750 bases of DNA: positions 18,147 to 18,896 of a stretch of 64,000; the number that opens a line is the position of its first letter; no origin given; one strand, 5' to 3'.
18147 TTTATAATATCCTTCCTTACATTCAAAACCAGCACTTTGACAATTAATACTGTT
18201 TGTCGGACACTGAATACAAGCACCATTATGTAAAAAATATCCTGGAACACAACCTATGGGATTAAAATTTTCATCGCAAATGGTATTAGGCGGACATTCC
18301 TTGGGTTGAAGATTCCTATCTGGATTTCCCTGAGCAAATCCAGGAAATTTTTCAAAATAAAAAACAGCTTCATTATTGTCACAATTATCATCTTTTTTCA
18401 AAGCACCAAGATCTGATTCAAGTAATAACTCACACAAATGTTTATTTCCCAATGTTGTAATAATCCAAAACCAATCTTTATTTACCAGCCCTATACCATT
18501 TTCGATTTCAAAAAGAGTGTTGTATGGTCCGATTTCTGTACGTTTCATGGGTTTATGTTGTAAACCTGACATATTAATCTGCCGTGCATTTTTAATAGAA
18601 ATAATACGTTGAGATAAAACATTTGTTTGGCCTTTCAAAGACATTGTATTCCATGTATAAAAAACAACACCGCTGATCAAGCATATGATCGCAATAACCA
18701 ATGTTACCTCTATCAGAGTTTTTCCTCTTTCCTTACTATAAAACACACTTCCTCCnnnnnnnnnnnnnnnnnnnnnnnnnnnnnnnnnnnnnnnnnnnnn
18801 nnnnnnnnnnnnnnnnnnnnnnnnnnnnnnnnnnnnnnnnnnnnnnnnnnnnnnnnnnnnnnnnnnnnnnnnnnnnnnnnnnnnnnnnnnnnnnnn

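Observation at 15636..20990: Tandem operon of two giant family members, one with a disabled prepilin motif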

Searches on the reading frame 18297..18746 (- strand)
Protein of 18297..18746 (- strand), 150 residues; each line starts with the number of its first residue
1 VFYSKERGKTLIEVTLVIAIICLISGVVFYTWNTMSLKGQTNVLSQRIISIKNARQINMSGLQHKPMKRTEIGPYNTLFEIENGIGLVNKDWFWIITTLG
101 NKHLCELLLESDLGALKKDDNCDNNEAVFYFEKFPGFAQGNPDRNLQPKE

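Call 62: search_solved_structures(query=A5, max_evalue=10, show_alignments=2)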
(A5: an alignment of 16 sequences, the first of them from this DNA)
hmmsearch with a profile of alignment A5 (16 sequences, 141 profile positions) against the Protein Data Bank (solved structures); distinct sequences matched with E-value up to 10: 18.
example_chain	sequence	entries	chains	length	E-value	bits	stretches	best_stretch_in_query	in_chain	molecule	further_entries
7tgg_A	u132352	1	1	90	0.00014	25.1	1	3-62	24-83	Geopilin domain 1 protein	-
9egp_A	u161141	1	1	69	0.00041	23.6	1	3-62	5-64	Geopilin domain 1 protein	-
8tum_e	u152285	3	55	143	0.00052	23.2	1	10-86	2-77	Type IV major pilin protein PilA | Pilin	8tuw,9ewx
8tob_GA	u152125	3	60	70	0.00062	23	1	10-64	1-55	Fimbrial protein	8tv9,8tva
9laa_A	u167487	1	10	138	0.0029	20.8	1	2-56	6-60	Type IV pilin protein PilA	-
8p3b_A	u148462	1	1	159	0.0037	20.5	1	10-87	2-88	Fimbrial protein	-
1oqw_A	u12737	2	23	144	0.0038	20.4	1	10-66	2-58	Fimbrial protein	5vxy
8pfb_G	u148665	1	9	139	0.0045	20.2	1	10-85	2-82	Type IV pilin PilE1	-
2hi2_A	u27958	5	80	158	0.005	20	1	10-86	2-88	Fimbrial protein | PilA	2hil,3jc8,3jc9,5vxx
2m7g_A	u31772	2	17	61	0.0065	19.7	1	10-63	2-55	Geopilin domain 1 protein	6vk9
1ay2_A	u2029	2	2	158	0.0091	19.2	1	10-86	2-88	TYPE 4 PILIN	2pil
5kua_A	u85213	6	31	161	0.011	18.9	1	10-87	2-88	pilin | Neisseria meningitidis PilE variant SB-GATDH | Neisseria meningitidis PilE, SB-DATDH variant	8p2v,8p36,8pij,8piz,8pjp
8uhf_A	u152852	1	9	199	0.011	18.9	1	10-111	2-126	Toxin co-regulated pilin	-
6gv9_A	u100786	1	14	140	0.027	17.7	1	10-57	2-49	Prepilin peptidase-dependent protein D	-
3sok_A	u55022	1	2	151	0.051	16.8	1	10-57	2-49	Fimbrial protein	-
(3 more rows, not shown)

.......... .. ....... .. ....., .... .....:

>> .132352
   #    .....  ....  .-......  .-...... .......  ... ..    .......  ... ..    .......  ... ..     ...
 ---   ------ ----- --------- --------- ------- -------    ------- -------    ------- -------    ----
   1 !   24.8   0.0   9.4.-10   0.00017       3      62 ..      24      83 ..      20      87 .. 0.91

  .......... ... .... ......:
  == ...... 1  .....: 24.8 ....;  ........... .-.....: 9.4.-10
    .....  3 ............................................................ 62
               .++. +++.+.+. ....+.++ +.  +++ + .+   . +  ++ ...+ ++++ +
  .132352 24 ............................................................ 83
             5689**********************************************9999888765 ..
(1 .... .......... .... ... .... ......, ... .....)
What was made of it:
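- All PDB profile hits are true pilins (call 62).
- Tried and rejected: I therefore used a sequence profile against the PDB instead (call 62).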
